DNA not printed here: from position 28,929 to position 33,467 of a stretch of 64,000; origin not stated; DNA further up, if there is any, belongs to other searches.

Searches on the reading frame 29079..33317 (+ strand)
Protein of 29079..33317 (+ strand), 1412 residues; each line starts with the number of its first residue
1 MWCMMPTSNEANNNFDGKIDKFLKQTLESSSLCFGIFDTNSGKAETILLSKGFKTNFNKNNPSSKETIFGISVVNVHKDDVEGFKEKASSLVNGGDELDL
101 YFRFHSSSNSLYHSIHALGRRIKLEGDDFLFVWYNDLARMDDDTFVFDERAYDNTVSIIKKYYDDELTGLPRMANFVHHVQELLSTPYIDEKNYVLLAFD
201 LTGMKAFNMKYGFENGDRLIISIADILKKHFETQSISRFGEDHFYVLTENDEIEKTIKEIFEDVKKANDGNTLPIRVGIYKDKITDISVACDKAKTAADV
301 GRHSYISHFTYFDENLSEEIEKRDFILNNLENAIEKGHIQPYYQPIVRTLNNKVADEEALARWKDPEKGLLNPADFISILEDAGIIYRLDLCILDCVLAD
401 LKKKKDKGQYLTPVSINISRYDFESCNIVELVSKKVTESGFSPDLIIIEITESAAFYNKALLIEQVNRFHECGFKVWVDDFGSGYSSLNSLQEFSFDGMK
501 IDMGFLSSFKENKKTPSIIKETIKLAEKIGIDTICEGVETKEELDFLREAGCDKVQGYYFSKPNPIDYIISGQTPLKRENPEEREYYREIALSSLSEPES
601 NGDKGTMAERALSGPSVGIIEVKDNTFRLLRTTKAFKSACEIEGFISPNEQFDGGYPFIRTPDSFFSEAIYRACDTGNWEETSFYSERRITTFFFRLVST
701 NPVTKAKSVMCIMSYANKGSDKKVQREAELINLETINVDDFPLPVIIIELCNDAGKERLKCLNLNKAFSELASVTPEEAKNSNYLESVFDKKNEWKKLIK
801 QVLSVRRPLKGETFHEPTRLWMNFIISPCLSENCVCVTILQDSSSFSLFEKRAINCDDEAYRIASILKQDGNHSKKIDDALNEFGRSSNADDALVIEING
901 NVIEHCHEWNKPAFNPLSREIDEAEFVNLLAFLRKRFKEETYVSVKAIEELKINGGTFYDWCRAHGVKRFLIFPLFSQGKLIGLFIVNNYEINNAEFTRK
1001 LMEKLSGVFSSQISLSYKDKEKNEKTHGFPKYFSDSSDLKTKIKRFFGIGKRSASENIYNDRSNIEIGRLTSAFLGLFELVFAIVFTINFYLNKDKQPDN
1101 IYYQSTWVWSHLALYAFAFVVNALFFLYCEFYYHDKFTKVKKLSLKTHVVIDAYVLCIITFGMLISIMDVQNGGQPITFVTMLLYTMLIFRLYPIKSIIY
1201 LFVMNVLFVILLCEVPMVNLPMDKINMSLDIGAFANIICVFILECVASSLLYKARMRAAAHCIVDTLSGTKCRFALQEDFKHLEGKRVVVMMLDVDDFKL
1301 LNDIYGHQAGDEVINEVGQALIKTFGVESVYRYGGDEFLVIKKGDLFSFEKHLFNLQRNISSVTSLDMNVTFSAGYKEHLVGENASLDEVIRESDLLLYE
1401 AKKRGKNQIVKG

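Call 19: search_protein_families(library=ncbifam, proteins=[window:29079-33317:+], max_evalue=0.00001)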
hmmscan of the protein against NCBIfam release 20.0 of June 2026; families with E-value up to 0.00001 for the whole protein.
window:29079-33317:+ (1412 aa): 28 families (the best 25 are shown)
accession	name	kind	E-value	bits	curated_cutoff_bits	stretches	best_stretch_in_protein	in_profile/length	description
NF045675.1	PhdiestaseDibA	equivalog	6.1e-80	269.3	980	2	164-567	205-619/623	phosphodiesterase DibA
NF007474.0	PRK10060.1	equivalog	9.6e-78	262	782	2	164-566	239-647/663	cyclic di-GMP phosphodiesterase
NF008467.0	PRK11359.1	equivalog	7.4e-67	226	857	1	165-567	379-786/800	oxygen-sensing cyclic-di-GMP phosphodiesterase DosP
NF052458.1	PhdiestGepA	equivalog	9.6e-66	222.5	1200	1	193-567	450-835/840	phosphodiesterase GepA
NF053781.1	cdiGMPphdstlr2612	equivalog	5.4e-64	216.5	1600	2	160-568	838-1260/1268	Tlr1612 family c-di-GMP phosphodiesterase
NF052596.1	RR_EAL_PvrR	equivalog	6.3e-45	153.5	580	1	324-563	141-379/398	response regulator cyclic di-GMP phosphodiesterase PvrR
NF007298.0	PRK09776.1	equivalog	2e-41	141.9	1135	2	164-571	686-1104/1111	diguanylate cyclase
NF007839.0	PRK10551.1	equivalog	2.8e-40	138.4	461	1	329-570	267-507/518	cyclic di-GMP phosphodiesterase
NF045673.1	c-di-GMPRcptLapD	equivalog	3.1e-37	128.2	1020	1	147-565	222-646/647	cyclic di-GMP receptor LapD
NF008807.1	PRK11829.1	equivalog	2.5e-34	118.4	733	1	291-564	381-653/670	biofilm formation regulator HmsP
TIGR00254.1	GGDEF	domain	4.3e-34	117.6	37.4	2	1282-1410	31-165/168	diguanylate cyclase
NF007380.0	PRK09894.1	equivalog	2e-31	109.4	256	1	1259-1410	126-285/296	diguanylate cyclase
NF038266.1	diguan_SiaD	equivalog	1.8e-29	102.9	290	2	1278-1408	110-251/252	biofilm regulation diguanylate cyclase SiaD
NF007423.1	PRK09966.1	equivalog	1.9e-29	102.7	325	2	1280-1402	261-390/390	diguanylate cyclase DgcN/YfiN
NF052265.1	EAL_dom_RimA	equivalog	7.3e-28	97.5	430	1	343-564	21-234/248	S6 modification regulatory phosphodiesterase RimA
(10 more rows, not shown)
